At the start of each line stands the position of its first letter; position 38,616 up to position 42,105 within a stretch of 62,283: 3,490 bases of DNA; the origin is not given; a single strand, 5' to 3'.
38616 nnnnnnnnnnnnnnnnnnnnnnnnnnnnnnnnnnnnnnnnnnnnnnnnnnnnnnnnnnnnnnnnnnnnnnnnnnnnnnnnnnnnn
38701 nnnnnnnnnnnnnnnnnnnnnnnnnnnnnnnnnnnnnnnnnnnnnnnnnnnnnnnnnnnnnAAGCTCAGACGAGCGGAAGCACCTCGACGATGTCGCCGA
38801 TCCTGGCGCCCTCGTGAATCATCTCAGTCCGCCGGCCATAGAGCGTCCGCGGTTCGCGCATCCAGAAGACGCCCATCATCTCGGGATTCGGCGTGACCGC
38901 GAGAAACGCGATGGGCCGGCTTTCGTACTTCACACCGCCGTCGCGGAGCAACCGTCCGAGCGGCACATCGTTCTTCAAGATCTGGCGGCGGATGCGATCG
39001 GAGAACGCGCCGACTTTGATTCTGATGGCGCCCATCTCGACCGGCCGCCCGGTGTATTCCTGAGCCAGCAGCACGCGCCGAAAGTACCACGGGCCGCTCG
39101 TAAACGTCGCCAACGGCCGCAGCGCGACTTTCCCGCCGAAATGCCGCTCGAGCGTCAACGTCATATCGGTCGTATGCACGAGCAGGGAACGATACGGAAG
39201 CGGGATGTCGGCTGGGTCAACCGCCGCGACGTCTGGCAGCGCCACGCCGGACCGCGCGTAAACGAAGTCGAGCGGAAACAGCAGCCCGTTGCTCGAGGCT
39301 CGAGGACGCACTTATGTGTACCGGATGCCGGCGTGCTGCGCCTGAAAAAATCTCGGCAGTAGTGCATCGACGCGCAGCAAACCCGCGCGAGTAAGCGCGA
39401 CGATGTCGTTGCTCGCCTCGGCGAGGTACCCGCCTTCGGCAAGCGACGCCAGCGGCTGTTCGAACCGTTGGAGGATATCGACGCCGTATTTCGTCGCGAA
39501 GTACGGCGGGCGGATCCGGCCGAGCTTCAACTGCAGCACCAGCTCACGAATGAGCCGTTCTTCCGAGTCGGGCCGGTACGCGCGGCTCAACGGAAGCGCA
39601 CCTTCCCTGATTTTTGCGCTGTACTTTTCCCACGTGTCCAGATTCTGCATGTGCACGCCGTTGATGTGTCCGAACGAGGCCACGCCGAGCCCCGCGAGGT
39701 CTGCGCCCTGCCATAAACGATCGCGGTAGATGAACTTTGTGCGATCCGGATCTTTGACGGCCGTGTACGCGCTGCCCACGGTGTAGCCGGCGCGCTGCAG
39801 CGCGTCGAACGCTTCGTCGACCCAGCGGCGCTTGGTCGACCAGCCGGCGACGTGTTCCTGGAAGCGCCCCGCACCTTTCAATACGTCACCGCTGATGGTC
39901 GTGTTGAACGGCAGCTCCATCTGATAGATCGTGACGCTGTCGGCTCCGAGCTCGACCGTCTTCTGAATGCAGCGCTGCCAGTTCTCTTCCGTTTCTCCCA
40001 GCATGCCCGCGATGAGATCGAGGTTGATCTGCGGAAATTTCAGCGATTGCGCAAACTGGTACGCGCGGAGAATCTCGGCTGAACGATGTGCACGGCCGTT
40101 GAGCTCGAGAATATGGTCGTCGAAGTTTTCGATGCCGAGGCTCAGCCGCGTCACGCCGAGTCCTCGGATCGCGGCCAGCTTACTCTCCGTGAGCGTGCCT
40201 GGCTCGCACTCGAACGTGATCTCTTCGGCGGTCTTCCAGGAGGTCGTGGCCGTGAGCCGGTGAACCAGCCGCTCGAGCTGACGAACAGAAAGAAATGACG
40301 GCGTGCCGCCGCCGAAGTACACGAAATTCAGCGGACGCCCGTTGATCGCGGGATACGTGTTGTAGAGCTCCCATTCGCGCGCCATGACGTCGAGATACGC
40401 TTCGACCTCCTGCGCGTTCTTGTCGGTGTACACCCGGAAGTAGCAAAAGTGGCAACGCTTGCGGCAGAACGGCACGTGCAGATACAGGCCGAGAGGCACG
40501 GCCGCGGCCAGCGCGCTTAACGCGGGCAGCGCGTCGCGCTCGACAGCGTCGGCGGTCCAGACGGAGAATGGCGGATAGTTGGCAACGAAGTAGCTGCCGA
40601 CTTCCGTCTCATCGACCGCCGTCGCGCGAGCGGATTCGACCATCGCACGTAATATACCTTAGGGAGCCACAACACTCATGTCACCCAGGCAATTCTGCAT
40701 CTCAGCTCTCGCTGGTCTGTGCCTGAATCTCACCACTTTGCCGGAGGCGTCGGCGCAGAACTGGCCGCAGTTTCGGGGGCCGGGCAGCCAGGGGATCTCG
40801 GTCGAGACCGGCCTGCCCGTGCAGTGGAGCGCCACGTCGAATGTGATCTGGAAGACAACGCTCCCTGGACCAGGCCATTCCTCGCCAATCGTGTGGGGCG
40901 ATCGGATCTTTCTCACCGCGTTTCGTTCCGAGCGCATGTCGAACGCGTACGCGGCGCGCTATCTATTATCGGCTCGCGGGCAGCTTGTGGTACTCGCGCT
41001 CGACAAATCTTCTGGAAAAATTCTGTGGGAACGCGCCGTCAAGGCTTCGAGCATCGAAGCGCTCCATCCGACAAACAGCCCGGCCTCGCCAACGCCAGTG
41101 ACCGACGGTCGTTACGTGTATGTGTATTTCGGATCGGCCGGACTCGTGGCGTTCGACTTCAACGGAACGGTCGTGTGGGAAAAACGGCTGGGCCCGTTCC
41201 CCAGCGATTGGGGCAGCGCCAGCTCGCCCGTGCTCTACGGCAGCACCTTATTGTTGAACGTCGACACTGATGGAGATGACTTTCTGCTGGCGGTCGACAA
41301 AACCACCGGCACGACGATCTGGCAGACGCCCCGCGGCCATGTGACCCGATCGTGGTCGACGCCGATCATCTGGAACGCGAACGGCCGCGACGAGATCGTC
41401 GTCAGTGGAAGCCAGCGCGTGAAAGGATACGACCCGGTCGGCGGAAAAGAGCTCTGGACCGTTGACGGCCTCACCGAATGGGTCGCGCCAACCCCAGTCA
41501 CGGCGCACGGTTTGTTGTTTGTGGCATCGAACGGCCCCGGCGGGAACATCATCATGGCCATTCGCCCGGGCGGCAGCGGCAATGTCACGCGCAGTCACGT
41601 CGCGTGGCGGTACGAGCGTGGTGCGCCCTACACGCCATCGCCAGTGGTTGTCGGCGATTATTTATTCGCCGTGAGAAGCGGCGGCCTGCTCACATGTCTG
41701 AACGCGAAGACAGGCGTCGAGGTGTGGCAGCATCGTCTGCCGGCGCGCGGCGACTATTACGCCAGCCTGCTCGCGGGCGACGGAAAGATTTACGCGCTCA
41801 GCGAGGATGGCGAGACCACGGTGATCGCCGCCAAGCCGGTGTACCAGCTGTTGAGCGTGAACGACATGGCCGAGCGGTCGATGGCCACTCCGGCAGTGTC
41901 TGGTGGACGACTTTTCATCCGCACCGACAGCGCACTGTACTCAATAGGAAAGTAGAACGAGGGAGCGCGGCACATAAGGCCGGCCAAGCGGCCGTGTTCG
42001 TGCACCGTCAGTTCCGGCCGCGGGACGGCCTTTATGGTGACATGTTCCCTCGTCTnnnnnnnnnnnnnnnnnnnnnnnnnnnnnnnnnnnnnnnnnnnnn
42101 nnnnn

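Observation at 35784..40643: Translationally coupled operon: HemN-like radical SAM, UbiC-like chorismate lyase, 4HBT thioesterase, PaaK-like ligase and an exported propeller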

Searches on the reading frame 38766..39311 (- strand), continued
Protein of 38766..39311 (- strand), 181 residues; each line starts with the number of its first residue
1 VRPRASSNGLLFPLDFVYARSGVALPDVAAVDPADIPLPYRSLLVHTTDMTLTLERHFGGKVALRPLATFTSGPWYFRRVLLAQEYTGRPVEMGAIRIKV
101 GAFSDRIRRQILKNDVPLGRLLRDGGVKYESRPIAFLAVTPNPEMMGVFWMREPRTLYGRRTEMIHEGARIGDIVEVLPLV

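Call 56: search_protein_families(library=pfam, proteins=[L163:2392-3540:-, L163:3323-4657:-, L163:5028-5564:-, L163:5820-8468:-, L163:8544-9893:-, L163:13322-14677:+, L163:14915-16051:+, L163:16048-16827:+, L163:18198-19124:+, L163:17015-17698:-], max_evalue=0.0001)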
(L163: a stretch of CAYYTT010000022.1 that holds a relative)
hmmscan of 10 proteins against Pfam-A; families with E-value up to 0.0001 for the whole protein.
L163:2392-3540:- (382 aa): 1 family
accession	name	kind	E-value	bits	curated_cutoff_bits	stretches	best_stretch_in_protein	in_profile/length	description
PF02424.20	ApbE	-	1.5e-72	244.8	25.6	1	90-357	1-257/266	ApbE family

L163:3323-4657:- (444 aa): 1 family
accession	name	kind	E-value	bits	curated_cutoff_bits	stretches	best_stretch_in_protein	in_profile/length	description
PF12094.14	DUF3570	-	1.8e-59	202.1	25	1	42-432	2-424/427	Protein of unknown function (DUF3570)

L163:5028-5564:- (178 aa): 5 families
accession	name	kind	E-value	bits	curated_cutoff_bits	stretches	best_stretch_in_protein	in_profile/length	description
PF08534.16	Redoxin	-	6.5e-20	71.9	26.6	1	47-167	15-146/148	Redoxin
PF00578.27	AhpC-TSA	-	6.7e-18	65.3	26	1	49-151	14-122/124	AhpC/TSA family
PF00085.26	Thioredoxin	-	8.7e-13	48.6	23.5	1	61-110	19-67/103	Thioredoxin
PF13905.12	Thioredoxin_8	-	4.5e-12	46.6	27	1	60-150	1-94/94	Thioredoxin-like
PF00255.25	GSHPx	-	5.3e-05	23.2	27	1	48-100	9-60/108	Glutathione peroxidase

L163:5820-8468:- (882 aa): 2 families
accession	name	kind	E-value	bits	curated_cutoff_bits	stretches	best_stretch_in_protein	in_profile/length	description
PF16313.11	DUF4953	-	9.2e-51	173.4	24.2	1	455-766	4-313/316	Met-zincin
PF17148.9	DUF5117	-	3.3e-31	109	27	1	139-327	5-188/189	Domain of unknown function (DUF5117)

L163:8544-9893:- (449 aa): 1 family
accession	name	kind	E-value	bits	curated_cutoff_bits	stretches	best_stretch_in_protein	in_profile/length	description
PF01041.23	DegT_DnrJ_EryC1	-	8.8e-51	173.6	19.8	1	86-433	9-359/360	DegT/DnrJ/EryC1/StrS aminotransferase family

L163:13322-14677:+ (451 aa): 0 families

L163:14915-16051:+ (378 aa): 2 families
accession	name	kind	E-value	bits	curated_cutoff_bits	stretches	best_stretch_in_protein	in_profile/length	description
PF08541.16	ACP_syn_III_C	-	5.2e-20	71.8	26.6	1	271-351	9-89/90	3-Oxoacyl-[acyl-carrier-protein (ACP)] synthase III C terminal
PF08545.16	ACP_syn_III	-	5.2e-14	52.3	24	1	118-197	1-80/80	3-Oxoacyl-[acyl-carrier-protein (ACP)] synthase III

L163:16048-16827:+ (259 aa): 5 families
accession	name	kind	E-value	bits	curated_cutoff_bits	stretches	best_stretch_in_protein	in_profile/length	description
PF13561.12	adh_short_C2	-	3.1e-44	151.8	27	1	23-256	1-235/236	Enoyl-(Acyl carrier protein) reductase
PF00106.31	adh_short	-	5.2e-36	124.4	26.6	1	18-205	2-191/195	short chain dehydrogenase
PF08659.16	KR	-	5.1e-16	59.5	22.6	1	18-168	2-154/180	KR domain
PF01370.27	Epimerase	-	4.8e-06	26.6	20.9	1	19-152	1-117/240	NAD dependent epimerase/dehydratase family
PF23441.1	SDR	-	8.3e-06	25.8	27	1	14-256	5-255/258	SDR-like rossmann domain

L163:18198-19124:+ (308 aa): 3 families
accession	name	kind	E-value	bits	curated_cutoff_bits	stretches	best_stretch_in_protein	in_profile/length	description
PF00106.31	adh_short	-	3.9e-39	134.6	26.6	1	18-217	1-189/195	short chain dehydrogenase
PF13561.12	adh_short_C2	-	1.3e-25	90.8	27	1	26-219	3-185/236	Enoyl-(Acyl carrier protein) reductase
PF08659.16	KR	-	3.4e-08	34.1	22.6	1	21-187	4-161/180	KR domain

L163:17015-17698:- (227 aa): 3 families
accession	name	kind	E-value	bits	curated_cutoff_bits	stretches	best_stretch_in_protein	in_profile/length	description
PF00132.30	Hexapep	-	4.3e-19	67.8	27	2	175-209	1-35/36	Bacterial transferase hexapeptide (six repeats)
PF17836.7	PglD_N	-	5.6e-10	40.1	23.4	1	19-99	1-76/78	PglD N-terminal domain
PF14602.12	Hexapep_2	-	1.1e-08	35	27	1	178-208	4-32/34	Hexapeptide repeat of succinyl-transferase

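Call 68: search_protein_families(library=pfam, proteins=[L102:13105-13827:+, L112:12954-13469:+, L097:12931-13548:+], max_evalue=1)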
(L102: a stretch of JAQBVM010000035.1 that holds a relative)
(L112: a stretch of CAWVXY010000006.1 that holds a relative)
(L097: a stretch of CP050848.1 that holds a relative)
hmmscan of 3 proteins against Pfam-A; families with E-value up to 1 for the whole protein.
L102:13105-13827:+ (240 aa): 1 family
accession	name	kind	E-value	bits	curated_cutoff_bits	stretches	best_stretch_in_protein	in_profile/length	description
PF09843.14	DUF2070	-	0.31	9.7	30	1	70-184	20-120/561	Predicted membrane protein (DUF2070)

L112:12954-13469:+ (171 aa): 3 families
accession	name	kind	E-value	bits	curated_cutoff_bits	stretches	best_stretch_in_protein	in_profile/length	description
PF00892.27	EamA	-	0.0083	16.9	28.2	1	5-152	5-133/135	EamA-like transporter family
PF12913.13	SH3_6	-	0.022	14.8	27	1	109-141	20-50/53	SH3 domain (SH3b1 type)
PF17159.10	MASE3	-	0.045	13.8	31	1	37-118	38-118/226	Membrane-associated sensor domain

L097:12931-13548:+ (205 aa): 0 families

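Call 84: find_related_loci(query=P0225, collection=genome_contigs, flank=9000)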
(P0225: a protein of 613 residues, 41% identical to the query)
Query P0225 (613 aa) in genome_contigs; peptide patterns used: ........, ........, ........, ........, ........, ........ (x = any residue, [..] = any of these).
211 stretches matched a pattern; 149 encode a relative of the query (tblastn E <= 1e-3); the best 80 are kept; 80 distinct loci.
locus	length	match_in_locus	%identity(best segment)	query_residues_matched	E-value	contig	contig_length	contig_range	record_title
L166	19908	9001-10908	53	4-610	0e+0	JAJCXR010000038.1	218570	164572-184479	MAG: Acidobacteriota bacterium isolate OFTM328 OFTM328_37, whole genome shotgun sequence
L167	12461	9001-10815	57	19-611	0e+0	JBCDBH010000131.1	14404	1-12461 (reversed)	MAG: Acidobacteriota bacterium isolate P01_F01_bin.79 k141_3168384_length_14404_cov_9.0000, whole genome shotgun sequenc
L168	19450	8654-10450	54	22-611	0e+0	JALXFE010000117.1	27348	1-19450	MAG: Thermoanaerobaculia bacterium isolate V2_maxbin2_scaf2bin.072 V2_NODE_145_length_27348_cov_7.002020, whole genome s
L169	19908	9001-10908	46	2-611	4e-166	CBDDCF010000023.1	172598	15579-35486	MAG: Acidobacteriota bacterium isolate 97fa86b7-40f1-472b-98dc-594f9cd3f42b genome assembly, contig: contig_23, whole ge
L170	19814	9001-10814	62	11-611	0e+0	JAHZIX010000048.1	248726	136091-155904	MAG: Deltaproteobacteria bacterium isolate P_S1_bin.14 k141_1668384, whole genome shotgun sequence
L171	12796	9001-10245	57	191-611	2e-148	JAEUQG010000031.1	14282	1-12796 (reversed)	MAG: Bryobacterales bacterium isolate new MAG-245 k141_2450343, whole genome shotgun sequence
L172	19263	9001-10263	57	189-612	3e-148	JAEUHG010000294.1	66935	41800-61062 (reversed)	MAG: Verrucomicrobiales bacterium isolate new MAG-11 k141_1660159, whole genome shotgun sequence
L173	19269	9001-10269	53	183-611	8e-148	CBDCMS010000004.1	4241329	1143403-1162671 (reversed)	MAG: Acidobacteriota bacterium isolate d2208f9c-dc62-4c60-9894-974f31c88c53 genome assembly, contig: contig_4, whole gen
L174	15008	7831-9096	61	183-610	7e-161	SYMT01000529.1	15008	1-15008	MAG: Actinomycetota bacterium isolate F1-80-MAGs103 F1-80__c563322, whole genome shotgun sequence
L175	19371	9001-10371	53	158-611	4e-147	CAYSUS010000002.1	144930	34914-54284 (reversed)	MAG TPA_asm: uncultured Pirellulales bacterium isolate SRP141376_co4_16 genome assembly, contig: NODE_117_length_144930_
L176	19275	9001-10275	54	181-611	7e-147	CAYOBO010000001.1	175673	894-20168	MAG TPA_asm: uncultured Candidatus Solibacter sp. isolate SRP290908_co2_360 genome assembly, contig: NODE_55_length_1756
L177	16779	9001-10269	53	183-611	4e-146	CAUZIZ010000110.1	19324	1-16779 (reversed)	MAG: Acidobacteria bacterium UBA6911 isolate CB27_Tmax.123 genome assembly, contig: Ga0310121_10002118, whole genome sho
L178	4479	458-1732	54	181-611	2e-149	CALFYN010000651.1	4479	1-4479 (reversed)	MAG TPA_asm: uncultured Acidobacteria bacterium isolate SRR6227243_bin.2_CONCOCT_v1.1_MAG genome assembly, contig: ERZ79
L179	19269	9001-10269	53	183-611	7e-146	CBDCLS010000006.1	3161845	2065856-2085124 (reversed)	MAG: Acidobacteriota bacterium isolate 14630678-797e-49b2-a12b-7f7aca0c86a6 genome assembly, contig: contig_6, whole gen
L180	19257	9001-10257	53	187-611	2e-144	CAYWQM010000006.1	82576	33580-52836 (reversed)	MAG TPA_asm: uncultured Lentisphaerales bacterium isolate SRP092796_co3_879 genome assembly, contig: NODE_235_length_825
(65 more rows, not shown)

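Call 90: search_protein_families(library=pfam, proteins=[L170:3429-4241:+, L170:4302-6380:+, L170:6387-7217:+, L170:7439-8695:+, L170:8983-9540:+, L170:9537-10826:+, L170:10951-12630:+, L170:12652-14175:-, L170:15281-16078:+, L170:16098-17051:+], max_evalue=0.0001)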
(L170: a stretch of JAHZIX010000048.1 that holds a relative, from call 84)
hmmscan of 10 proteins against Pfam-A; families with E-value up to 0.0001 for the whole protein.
L170:3429-4241:+ (270 aa): 1 family
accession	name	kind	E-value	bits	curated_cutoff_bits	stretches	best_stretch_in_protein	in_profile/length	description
PF14518.11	Haem_oxygenas_2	-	1.5e-09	38.3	28.9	1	111-234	27-156/177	Iron-containing redox enzyme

L170:4302-6380:+ (692 aa): 7 families
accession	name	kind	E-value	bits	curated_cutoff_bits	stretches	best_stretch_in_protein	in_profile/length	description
PF13428.12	TPR_14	-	2.4e-09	37.4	23.5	0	463-489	12-38/44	Tetratricopeptide repeat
PF14559.12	TPR_19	-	4.2e-09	37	25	0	530-573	1-44/68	Tetratricopeptide repeat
PF13431.12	TPR_17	-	3.6e-07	30.4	24.4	0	543-573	2-32/34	Tetratricopeptide repeat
PF13432.12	TPR_16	-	2.2e-05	25.3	32.7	0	530-576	7-53/65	Tetratricopeptide repeat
PF13371.12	TPR_9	-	5.1e-05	23.6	35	0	432-488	12-65/73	Tetratricopeptide repeat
PF07719.23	TPR_2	-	6.3e-05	23.2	27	0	527-553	8-34/34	Tetratricopeptide repeat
PF23914.1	TPR_CcmH_CycH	-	6.7e-05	23.2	42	0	524-572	54-102/158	Cytochrome c-type biogenesis protein H TPR domain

L170:6387-7217:+ (276 aa): 6 families
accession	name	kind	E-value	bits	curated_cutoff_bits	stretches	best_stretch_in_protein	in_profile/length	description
PF08241.18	Methyltransf_11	-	6.9e-16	59.1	21.2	1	49-143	1-94/95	Methyltransferase domain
PF13649.12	Methyltransf_25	-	1.8e-14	54.6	27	1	49-140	2-97/97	Methyltransferase domain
PF08242.18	Methyltransf_12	-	3.3e-11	44.2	30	1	49-142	1-98/98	Methyltransferase domain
PF01209.24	Ubie_methyltran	-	1.4e-10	41.4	20.1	1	42-143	45-150/233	ubiE/COQ5 methyltransferase family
PF13489.12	Methyltransf_23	-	8.8e-10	39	27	1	42-160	20-132/164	Methyltransferase domain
PF13847.12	Methyltransf_31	-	7e-09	35.9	27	1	44-145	3-110/145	Methyltransferase domain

L170:7439-8695:+ (418 aa): 1 family
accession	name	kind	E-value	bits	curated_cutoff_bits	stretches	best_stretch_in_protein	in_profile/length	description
PF00999.27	Na_H_Exchanger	-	1.1e-38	133.5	26.2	1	23-384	11-368/375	Sodium/hydrogen exchanger, transmembrane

L170:8983-9540:+ (185 aa): 0 families

L170:9537-10826:+ (429 aa): 2 families
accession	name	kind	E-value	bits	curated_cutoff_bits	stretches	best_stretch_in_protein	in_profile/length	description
PF00501.34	AMP-binding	-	1.2e-13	51.1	29.9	1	92-288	170-374/384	AMP-binding enzyme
PF14535.12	AMP-binding_C_2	-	2.2e-12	47.5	25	1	340-425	1-92/96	AMP-binding enzyme C-terminal domain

L170:10951-12630:+ (559 aa): 6 families
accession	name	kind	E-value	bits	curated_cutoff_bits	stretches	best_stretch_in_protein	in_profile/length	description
PF00005.33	ABC_tran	-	4.6e-51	173.5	25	2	22-193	1-137/137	ABC transporter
PF13304.12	AAA_21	-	2e-15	58.1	27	0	163-225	236-304/304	AAA domain, putative AbiEii toxin, Type IV TA system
PF12848.13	ABC_tran_Xtn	-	9.2e-12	45.3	25.9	1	232-307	1-78/85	ABC transporter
PF13476.12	AAA_23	-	6.6e-07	30.6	27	0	345-373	12-39/201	AAA domain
PF13401.12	AAA_22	-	6.4e-06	27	27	0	353-487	5-104/130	AAA domain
PF02463.25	SMC_N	-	2.8e-05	24.1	40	0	132-224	135-202/220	RecF/RecN/SMC N terminal domain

L170:12652-14175:- (507 aa): 2 families
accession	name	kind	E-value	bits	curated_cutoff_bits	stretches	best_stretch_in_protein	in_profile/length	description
PF19780.4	DUF6265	-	2.6e-16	60.5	23.8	1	74-179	1-114/116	Domain of unknown function (DUF6265)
PF08450.18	SGL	-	1.4e-15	58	26.3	1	332-471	115-244/246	SMP-30/Gluconolactonase/LRE-like region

L170:15281-16078:+ (265 aa): 0 families

L170:16098-17051:+ (317 aa): 0 families

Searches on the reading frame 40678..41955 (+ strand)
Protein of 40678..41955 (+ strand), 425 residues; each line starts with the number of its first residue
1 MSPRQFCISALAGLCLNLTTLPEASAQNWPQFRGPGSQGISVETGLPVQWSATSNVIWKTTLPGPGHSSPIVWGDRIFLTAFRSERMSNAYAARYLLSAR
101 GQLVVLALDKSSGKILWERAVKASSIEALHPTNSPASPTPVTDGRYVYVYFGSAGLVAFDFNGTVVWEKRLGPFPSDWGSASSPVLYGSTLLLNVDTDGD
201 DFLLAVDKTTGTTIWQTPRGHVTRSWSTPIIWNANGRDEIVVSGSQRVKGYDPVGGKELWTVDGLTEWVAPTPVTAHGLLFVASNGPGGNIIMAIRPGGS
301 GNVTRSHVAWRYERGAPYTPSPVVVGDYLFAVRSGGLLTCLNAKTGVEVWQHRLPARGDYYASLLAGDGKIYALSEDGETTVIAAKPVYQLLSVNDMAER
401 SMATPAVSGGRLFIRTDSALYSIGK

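Call 3: search_protein_families(library=pfam, proteins=[window:40678-41955:+], max_evalue=0.01)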
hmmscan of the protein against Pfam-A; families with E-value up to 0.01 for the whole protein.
window:40678-41955:+ (425 aa): 4 families
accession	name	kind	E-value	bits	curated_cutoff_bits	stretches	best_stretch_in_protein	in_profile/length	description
PF13360.13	PQQ_2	-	4.9e-30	105.3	27.6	2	204-418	6-217/233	Outer membrane protein assembly factor BamB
PF13570.13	Beta-prop_ACSF4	-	3.4e-11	43.6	133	1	146-408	21-264/329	Beta-alanine-activating enzyme, beta-propeller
PF01011.28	PQQ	-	1.9e-09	37.2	26.7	1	301-374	22-105/595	Glucose/ethanol/alcohol dehydrogenase, beta-propeller domain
PF23727.1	Beta-prop_FAM234A_B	-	0.00073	18.6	26.4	0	200-231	99-131/467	FAM234A/B beta-propeller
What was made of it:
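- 40678..41955 (+): Inverted propeller paralog inserted between the upstream propeller and HemN. PQQ_2 105 bits (call 3).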

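Call 4: search_protein_families(library=ncbifam, proteins=[window:40678-41955:+], max_evalue=0.01)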
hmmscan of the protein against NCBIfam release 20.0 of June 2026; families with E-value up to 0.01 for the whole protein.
window:40678-41955:+ (425 aa): 6 families
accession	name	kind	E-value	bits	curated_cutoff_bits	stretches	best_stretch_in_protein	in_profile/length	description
TIGR03300.1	assembly_YfgL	equivalog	9.6e-18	64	285.2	2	137-414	58-325/377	outer membrane protein assembly factor BamB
NF008351.0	PRK11138.1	equivalog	8e-13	47.6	423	2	203-414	132-340/394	outer membrane protein assembly factor BamB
TIGR04528.1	acido_non_PQQ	subfamily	5.1e-09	35.4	650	1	152-247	399-487/493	acido-empty-quinoprotein group A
TIGR03075.1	PQQ_enz_alc_DH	subfamily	2.9e-07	29.5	480.05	0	104-219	80-199/530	PQQ-dependent dehydrogenase, methanol/ethanol family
NF053615.1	SerThrKinAfsKStmc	equivalog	1.7e-05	23.7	1300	1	162-385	549-761/809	protein serine/threonine kinase AfsK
TIGR03074.1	PQQ_membr_DH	subfamily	0.00072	17.5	832.65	0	322-358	209-743/783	membrane-bound PQQ-dependent dehydrogenase, glucose/quinate/shikimate family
